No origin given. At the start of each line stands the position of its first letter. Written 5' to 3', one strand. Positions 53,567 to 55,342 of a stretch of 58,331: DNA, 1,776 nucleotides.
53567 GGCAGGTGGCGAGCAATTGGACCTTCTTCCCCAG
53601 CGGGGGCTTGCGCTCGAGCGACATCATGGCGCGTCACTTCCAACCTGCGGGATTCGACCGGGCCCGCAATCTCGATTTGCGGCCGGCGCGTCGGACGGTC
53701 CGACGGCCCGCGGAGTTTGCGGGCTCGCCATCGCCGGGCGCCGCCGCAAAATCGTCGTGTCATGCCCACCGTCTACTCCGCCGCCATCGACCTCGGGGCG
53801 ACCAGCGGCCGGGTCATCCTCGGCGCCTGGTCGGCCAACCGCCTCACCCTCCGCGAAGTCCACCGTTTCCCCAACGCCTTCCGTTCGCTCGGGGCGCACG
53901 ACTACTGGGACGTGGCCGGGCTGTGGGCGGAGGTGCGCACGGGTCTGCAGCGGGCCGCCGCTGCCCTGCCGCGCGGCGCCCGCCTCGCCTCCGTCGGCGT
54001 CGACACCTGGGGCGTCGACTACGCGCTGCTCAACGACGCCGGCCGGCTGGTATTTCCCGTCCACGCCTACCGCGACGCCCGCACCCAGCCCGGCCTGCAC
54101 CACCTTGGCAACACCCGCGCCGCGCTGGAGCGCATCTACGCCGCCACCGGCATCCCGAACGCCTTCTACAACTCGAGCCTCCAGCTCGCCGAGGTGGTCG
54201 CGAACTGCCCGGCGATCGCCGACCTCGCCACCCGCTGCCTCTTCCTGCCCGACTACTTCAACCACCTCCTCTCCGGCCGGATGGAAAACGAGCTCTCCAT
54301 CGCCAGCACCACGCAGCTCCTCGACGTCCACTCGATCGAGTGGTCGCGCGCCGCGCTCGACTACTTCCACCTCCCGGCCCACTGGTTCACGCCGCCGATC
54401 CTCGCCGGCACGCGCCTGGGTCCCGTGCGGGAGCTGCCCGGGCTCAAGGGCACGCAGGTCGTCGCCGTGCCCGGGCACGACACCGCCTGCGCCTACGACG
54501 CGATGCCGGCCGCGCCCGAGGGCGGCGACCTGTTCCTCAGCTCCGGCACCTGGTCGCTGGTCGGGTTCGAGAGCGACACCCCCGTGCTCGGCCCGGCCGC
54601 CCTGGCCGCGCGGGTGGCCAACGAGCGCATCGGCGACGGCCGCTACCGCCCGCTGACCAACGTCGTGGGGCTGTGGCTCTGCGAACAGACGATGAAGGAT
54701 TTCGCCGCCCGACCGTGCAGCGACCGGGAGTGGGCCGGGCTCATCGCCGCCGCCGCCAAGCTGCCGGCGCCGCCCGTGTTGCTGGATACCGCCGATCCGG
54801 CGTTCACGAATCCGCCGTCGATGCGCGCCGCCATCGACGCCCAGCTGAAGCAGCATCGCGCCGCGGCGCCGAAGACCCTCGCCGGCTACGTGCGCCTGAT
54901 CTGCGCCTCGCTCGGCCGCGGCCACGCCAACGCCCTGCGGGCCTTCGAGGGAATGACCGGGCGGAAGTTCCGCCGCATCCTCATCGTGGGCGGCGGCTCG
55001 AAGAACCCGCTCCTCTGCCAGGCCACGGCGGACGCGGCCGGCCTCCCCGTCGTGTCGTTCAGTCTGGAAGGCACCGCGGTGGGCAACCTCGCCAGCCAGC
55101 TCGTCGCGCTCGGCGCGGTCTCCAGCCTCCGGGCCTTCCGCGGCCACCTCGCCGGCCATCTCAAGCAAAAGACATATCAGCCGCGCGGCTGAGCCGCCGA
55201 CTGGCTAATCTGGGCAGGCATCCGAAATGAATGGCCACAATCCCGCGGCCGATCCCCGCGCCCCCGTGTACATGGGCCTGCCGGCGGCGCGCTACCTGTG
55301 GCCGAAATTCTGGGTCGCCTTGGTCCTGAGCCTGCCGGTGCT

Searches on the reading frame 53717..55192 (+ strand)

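Call 29: search_protein_families(library=pfam, proteins=[window:53717-55192:+], max_evalue=0.00001)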
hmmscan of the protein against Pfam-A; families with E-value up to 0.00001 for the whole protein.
window:53717-55192:+ (491 aa): 2 families
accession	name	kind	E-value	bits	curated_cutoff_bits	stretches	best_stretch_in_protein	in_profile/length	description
PF02782.22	FGGY_C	-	8.9e-28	97.9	27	1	273-464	2-197/198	FGGY family of carbohydrate kinases, C-terminal domain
PF00370.27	FGGY_N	-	1.2e-18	68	28.8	1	21-236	2-215/245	FGGY family of carbohydrate kinases, N-terminal domain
